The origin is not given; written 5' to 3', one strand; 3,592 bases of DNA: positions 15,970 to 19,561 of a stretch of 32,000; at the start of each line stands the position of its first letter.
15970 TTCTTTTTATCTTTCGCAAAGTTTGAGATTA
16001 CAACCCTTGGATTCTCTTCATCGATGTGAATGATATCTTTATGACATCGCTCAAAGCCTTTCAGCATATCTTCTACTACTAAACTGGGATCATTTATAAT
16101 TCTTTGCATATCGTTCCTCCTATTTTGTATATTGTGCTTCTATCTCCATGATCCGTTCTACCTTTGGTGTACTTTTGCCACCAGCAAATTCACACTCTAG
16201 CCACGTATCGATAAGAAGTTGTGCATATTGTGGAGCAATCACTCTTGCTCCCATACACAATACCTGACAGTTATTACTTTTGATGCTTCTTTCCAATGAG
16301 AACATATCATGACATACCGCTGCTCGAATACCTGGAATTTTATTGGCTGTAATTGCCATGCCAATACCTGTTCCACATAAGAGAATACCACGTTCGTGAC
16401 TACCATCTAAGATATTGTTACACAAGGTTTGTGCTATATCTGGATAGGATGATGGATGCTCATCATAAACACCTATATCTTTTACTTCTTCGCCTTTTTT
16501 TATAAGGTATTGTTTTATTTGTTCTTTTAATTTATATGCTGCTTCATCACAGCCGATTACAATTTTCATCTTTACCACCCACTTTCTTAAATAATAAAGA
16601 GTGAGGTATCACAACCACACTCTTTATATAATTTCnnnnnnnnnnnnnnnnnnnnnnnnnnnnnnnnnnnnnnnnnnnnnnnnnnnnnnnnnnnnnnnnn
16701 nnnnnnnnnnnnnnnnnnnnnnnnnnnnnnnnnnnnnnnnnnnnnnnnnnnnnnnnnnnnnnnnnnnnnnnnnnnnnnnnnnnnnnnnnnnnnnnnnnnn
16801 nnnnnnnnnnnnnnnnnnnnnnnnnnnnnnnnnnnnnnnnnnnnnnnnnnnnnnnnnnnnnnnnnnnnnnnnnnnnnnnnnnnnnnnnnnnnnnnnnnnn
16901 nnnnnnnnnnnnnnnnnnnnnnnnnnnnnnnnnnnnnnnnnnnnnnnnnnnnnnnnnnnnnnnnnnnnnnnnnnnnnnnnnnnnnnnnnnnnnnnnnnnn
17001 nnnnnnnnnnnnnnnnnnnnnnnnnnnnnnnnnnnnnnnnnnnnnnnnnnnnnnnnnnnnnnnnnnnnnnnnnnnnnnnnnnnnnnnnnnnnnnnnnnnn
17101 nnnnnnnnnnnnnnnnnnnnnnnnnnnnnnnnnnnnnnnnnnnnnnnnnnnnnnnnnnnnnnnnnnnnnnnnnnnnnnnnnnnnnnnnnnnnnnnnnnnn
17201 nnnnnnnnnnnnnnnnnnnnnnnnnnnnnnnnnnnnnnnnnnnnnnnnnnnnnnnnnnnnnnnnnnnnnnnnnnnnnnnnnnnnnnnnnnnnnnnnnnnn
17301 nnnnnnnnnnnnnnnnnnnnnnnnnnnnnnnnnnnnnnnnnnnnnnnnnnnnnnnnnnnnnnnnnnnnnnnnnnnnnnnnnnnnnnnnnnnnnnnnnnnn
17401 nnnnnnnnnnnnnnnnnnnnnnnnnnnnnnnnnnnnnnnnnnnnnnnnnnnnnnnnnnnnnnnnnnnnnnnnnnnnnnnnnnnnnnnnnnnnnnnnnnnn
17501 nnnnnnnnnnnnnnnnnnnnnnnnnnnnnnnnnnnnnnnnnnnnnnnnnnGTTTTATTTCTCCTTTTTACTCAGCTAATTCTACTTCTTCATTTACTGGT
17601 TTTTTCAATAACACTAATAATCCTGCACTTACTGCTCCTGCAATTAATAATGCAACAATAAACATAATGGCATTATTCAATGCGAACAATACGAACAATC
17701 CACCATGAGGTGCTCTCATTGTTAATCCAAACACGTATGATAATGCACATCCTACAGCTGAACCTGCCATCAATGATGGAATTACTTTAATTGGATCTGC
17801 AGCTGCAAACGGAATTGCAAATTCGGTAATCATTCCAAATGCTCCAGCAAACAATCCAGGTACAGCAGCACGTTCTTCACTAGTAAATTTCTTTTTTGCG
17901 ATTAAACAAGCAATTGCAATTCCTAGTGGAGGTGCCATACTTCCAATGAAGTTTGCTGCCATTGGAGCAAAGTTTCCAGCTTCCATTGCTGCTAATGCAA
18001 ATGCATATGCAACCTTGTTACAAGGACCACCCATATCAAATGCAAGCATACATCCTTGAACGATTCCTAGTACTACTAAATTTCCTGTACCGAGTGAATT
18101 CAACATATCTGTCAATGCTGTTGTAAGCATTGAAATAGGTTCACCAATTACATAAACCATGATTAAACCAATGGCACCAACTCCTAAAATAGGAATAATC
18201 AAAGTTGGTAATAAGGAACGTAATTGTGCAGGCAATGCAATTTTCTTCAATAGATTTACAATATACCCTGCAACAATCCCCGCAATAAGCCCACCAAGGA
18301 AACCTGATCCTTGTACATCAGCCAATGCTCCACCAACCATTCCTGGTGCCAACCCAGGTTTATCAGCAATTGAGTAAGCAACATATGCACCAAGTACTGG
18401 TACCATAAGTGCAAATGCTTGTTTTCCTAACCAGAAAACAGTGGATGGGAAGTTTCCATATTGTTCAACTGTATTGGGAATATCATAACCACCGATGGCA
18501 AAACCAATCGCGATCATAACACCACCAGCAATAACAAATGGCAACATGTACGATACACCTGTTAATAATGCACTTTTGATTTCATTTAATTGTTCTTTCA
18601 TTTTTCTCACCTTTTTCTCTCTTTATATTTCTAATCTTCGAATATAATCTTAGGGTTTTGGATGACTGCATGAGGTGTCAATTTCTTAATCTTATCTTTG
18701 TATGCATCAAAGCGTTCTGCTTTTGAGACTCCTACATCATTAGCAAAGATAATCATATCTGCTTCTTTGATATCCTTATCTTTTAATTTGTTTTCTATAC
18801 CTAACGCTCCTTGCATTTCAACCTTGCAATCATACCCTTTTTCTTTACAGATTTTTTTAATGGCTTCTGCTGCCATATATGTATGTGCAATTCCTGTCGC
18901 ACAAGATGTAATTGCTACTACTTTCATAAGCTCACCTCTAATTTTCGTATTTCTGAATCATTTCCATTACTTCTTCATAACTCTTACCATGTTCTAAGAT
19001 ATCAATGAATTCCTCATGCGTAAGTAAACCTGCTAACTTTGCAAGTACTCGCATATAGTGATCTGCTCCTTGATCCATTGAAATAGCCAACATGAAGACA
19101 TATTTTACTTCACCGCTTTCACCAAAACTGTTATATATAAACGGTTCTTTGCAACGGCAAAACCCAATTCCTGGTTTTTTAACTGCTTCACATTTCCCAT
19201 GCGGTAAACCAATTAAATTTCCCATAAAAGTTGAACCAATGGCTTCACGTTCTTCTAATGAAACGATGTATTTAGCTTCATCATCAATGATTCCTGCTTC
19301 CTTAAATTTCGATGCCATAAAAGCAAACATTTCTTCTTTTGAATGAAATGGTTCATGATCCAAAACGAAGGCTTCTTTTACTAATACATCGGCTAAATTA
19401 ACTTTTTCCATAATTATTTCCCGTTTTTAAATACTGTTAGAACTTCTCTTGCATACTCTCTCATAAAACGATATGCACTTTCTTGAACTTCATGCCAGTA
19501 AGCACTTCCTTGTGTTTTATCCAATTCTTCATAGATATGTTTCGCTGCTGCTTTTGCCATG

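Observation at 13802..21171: Ten-gene PTS operon whose enzyme set does not match a textbook sugar pathway (aldolase + DhaKL triokinase logic, no second sugar kinase)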

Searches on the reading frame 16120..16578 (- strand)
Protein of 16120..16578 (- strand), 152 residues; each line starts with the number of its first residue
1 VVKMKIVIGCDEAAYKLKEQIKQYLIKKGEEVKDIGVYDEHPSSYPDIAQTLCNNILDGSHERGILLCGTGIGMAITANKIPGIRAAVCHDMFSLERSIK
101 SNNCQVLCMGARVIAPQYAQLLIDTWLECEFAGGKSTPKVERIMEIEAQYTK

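Call 3: search_protein_families(library=pfam, proteins=[window:16120-16578:-])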
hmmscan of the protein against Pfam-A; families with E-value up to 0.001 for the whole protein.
window:16120-16578:- (152 aa): 1 family
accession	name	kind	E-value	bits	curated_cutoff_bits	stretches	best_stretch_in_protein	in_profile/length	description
PF02502.23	LacAB_rpiB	-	2.3e-50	170.6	24.7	1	6-143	1-138/138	Ribose/Galactose Isomerase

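Call 4: search_protein_families(library=ncbifam, proteins=[window:16120-16578:-])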
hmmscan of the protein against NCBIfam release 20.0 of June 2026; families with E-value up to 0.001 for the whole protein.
window:16120-16578:- (152 aa): 12 families
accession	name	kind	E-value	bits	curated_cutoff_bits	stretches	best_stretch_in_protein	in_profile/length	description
NF004051.0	PRK05571.1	subfamily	1.8e-51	173.9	135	1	4-148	2-147/149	ribose-5-phosphate isomerase B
NF051858.1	EryPhIsonDerIRhiz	equivalog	1.1e-44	152.1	240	1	4-150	1-150/150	D-erythrulose-4-phosphate isomerase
TIGR01120.1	rpiB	equivalog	9.4e-43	145.6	138.65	1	5-147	1-143/143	ribose 5-phosphate isomerase B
TIGR00689.1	rpiB_lacA_lacB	subfamily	2.3e-41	141.1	88.3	1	6-148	1-144/145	RpiB/LacA/LacB family sugar-phosphate isomerase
TIGR02133.1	RPI_actino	equivalog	6.2e-39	133.2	168.2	1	4-147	1-146/148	ribose-5-phosphate isomerase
NF006381.0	PRK08622.1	equivalog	1.8e-30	106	234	1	4-149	1-147/171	galactose-6-phosphate isomerase subunit LacB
TIGR01119.1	lacB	equivalog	2.2e-24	86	312.55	1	4-147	1-145/171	galactose-6-phosphate isomerase subunit LacB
NF006380.0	PRK08621.1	equivalog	4.9e-23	82.1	164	1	4-140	1-135/142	galactose-6-phosphate isomerase subunit LacA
NF009258.0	PRK12615.1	equivalog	8.2e-21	74.6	325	1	4-148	1-146/171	galactose-6-phosphate isomerase subunit LacB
TIGR01118.1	lacA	equivalog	2.1e-14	53.9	181.1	1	4-141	1-136/141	galactose-6-phosphate isomerase subunit LacA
NF009257.0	PRK12613.1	equivalog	3.1e-13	50.1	243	1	4-141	1-135/141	galactose-6-phosphate isomerase subunit LacA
NF006753.0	PRK09273.1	equivalog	1.9e-05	24.2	137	1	17-91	18-94/211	hypothetical protein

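Call 63: search_solved_structures(query=window:16120-16569:-, max_evalue=1e-10, show_alignments=4)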
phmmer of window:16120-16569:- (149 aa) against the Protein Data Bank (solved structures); distinct sequences matched with E-value up to 1e-10: 22.
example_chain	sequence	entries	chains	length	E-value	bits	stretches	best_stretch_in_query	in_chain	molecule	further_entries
3he8_A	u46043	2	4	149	1.1e-36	128.8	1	1-149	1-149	Ribose-5-phosphate isomerase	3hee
3ph3_A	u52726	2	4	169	1.8e-36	128.2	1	1-149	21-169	Ribose-5-phosphate isomerase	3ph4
2vvr_A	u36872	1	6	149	1.5e-32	115.5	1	2-145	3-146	RIBOSE-5-PHOSPHATE ISOMERASE B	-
1o1x_A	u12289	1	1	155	2.5e-32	114.7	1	2-142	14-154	ribose-5-phosphate isomerase RpiB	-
1nn4_A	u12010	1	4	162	3.8e-32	114.1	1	2-145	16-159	Ribose 5-phosphate isomerase B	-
3qd5_A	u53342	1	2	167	6.2e-31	110.2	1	2-147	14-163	putative ribose-5-phosphate isomerase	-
3sdw_A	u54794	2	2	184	8.5e-31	109.8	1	2-147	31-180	ribose 5-phosphate isomerase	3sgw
5ifz_A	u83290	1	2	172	1.4e-29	105.8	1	1-149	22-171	Ribose 5-phosphate isomerase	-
6fxw_A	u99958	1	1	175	2.5e-27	98.5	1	2-147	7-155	Putative ribose 5-phosphate isomerase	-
6fxs_A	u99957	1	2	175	8.1e-26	93.6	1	2-145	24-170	Ribose 5-phosphate isomerase, putative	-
3k7o_A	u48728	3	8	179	5.5e-24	87.7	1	2-147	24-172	Ribose 5-phosphate isomerase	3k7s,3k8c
3s5p_A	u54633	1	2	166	7.3e-24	87.3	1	1-144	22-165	Ribose 5-phosphate isomerase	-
3m1p_A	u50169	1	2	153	7e-23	84.1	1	2-147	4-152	Ribose 5-phosphate isomerase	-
6fxl_A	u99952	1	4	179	7e-23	84.1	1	2-147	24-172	Ribose 5-phosphate isomerase, putative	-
3k7p_A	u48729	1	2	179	1e-22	83.5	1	2-147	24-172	Ribose 5-phosphate isomerase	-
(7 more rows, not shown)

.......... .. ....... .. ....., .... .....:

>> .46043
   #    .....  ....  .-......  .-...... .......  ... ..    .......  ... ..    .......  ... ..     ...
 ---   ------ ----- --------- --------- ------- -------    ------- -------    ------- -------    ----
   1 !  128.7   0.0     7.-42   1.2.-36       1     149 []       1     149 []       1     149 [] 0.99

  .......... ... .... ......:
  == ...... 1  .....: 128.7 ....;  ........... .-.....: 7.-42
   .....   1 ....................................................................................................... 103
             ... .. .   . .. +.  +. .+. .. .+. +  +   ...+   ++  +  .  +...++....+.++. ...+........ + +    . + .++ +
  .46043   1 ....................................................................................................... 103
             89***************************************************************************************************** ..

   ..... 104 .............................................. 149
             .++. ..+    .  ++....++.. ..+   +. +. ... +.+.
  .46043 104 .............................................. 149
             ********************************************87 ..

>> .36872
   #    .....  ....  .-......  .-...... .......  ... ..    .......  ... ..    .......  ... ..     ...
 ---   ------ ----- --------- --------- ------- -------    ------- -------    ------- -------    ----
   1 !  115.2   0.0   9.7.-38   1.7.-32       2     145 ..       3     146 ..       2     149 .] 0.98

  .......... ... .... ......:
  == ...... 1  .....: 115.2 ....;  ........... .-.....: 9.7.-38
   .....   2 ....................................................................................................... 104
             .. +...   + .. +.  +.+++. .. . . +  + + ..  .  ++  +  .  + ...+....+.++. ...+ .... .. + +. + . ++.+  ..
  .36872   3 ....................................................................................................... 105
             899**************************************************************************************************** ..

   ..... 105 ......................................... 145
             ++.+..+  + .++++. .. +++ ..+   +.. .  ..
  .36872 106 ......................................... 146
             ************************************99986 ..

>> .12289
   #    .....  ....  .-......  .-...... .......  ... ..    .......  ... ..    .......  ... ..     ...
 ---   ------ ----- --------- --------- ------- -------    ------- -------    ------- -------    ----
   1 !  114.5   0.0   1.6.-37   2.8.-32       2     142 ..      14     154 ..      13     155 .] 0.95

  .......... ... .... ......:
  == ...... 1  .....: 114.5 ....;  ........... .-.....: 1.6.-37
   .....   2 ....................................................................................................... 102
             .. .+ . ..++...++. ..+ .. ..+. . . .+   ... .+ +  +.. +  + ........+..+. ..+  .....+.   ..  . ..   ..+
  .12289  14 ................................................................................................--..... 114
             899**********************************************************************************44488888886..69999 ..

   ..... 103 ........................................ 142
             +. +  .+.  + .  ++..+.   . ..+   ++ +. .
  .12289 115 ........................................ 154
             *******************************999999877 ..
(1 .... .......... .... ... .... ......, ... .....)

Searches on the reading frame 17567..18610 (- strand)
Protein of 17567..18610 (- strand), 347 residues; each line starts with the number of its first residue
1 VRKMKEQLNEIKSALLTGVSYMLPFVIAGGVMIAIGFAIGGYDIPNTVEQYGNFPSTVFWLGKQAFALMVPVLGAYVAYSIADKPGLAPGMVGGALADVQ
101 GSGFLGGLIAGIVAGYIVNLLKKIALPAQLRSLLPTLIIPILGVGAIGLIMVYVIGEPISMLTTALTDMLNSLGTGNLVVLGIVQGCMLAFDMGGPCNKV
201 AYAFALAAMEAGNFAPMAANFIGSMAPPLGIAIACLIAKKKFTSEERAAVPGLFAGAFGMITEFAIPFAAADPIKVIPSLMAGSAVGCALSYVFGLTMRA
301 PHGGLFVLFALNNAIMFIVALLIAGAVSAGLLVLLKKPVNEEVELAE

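Call 3: search_protein_families(library=pfam, proteins=[window:17567-18610:-])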
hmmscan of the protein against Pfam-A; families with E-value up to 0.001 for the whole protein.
window:17567-18610:- (347 aa): 1 family
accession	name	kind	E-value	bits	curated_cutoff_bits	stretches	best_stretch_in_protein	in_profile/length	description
PF02378.23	PTS_EIIC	-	6.1e-17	62.1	30.7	1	18-283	3-319/319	Phosphotransferase system, EIIC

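Call 4: search_protein_families(library=ncbifam, proteins=[window:17567-18610:-])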
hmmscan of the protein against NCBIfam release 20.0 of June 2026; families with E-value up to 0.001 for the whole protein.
window:17567-18610:- (347 aa): 5 families
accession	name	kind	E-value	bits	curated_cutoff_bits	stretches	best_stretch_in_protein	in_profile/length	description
TIGR01427.1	PTS_IIC_fructo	subfamily_domain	1.4e-98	330.5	157.55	1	5-334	9-343/346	fructose-specific PTS transporter subunit EIIC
NF007787.0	PRK10478.1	equivalog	5.1e-91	305.3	426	1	3-342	3-341/359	PTS fructose transporter subunit EIIC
NF007984.0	PRK10712.1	equivalog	5.5e-89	299.2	793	1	6-343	221-559/563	PTS fructose transporter subunit IIBC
NF007293.0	PRK09765.1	equivalog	1.3e-68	232.1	763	1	5-338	281-625/639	PTS 2-O-a-mannosyl-D-glycerate transporter subunit IIABC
NF008493.0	PRK11404.1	equivalog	1.4e-49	169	806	1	4-336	121-464/483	PTS fructose-like transporter subunit IIBC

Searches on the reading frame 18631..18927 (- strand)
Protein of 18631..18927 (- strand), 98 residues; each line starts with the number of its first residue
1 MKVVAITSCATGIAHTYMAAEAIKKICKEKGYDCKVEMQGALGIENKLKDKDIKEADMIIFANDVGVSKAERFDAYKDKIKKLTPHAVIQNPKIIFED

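Call 3: search_protein_families(library=pfam, proteins=[window:18631-18927:-])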
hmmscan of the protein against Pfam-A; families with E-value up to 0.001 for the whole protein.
window:18631-18927:- (98 aa): 1 family
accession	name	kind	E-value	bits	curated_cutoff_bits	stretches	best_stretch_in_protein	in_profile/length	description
PF02302.22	PTS_IIB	-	1.8e-18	67.4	23.6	1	5-94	2-86/90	PTS system, Lactose/Cellobiose specific IIB subunit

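Call 4: search_protein_families(library=ncbifam, proteins=[window:18631-18927:-])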
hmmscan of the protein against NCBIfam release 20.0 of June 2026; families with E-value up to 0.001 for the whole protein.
window:18631-18927:- (98 aa): 6 families
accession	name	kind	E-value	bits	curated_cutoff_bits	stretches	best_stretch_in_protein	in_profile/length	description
NF007783.0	PRK10474.1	equivalog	5.4e-29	100.6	135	1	1-75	2-76/106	PTS fructose-like transporter subunit IIB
TIGR00829.1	FRU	subfamily_domain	7.5e-27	93.5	76.85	1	4-75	1-72/85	fructose PTS transporter subunit IIB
NF007747.0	PRK10427.1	equivalog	1.3e-26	92.9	153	1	2-77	4-79/114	PTS fructose-like transporter subunit IIB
NF007293.0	PRK09765.1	equivalog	1.5e-21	76.6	763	1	3-76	167-240/639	PTS 2-O-a-mannosyl-D-glycerate transporter subunit IIABC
NF008493.0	PRK11404.1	equivalog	4.2e-21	75.1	806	1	1-97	5-101/483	PTS fructose-like transporter subunit IIBC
NF007984.0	PRK10712.1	equivalog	3.8e-19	68.6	793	1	2-70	105-173/563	PTS fructose transporter subunit IIBC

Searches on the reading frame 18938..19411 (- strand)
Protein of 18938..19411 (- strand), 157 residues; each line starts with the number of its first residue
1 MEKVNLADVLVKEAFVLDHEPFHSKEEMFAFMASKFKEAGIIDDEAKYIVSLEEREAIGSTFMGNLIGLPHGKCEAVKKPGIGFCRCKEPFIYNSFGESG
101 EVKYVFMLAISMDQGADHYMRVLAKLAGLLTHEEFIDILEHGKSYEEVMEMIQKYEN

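Call 3: search_protein_families(library=pfam, proteins=[window:18938-19411:-])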
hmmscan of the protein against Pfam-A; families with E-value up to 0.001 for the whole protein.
window:18938-19411:- (157 aa): 1 family
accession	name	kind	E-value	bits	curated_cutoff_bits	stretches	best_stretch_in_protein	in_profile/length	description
PF00359.27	PTS_EIIA_2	-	2.4e-31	109.1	27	1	13-154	6-143/144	Phosphoenolpyruvate-dependent sugar phosphotransferase system, EIIA 2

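Call 4: search_protein_families(library=ncbifam, proteins=[window:18938-19411:-])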
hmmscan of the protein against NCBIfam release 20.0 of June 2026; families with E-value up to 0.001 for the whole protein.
window:18938-19411:- (157 aa): 9 families
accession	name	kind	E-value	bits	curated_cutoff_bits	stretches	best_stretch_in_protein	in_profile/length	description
TIGR00848.1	fruA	subfamily_domain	4.4e-27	94.5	103.5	1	11-137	3-127/129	fructose PTS transporter subunit IIA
NF007293.0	PRK09765.1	equivalog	2e-21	76.2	763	1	5-153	3-150/639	PTS 2-O-a-mannosyl-D-glycerate transporter subunit IIABC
NF007389.0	PRK09913.1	equivalog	4.2e-18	65.7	151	1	23-154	16-144/148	PTS fructose transporter subunit IIA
TIGR01419.1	nitro_reg_IIA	equivalog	6.1e-13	48.9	138.7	1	6-153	2-144/145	PTS IIA-like nitrogen regulatory protein PtsN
NF011663.0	PRK15083.1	subfamily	1.2e-12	46.7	589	1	16-154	503-636/639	PTS mannitol transporter subunit IICBA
NF008319.0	PRK11109.1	equivalog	3e-09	36.6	302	1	20-152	13-139/376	fused PTS fructose transporter subunit IIA/HPr protein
NF008145.0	PRK10896.1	equivalog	8.1e-08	32.1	221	1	53-154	55-155/161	PTS IIA-like nitrogen regulatory protein PtsN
NF010351.0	PRK13779.1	equivalog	0.00011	21.2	766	1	23-140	16-127/503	bifunctional PTS system fructose-specific transporter subunit IIA/HPr protein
NF007236.0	PRK09665.1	equivalog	0.00016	21.5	139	1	15-140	5-130/150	PTS galactitol transporter subunit IIA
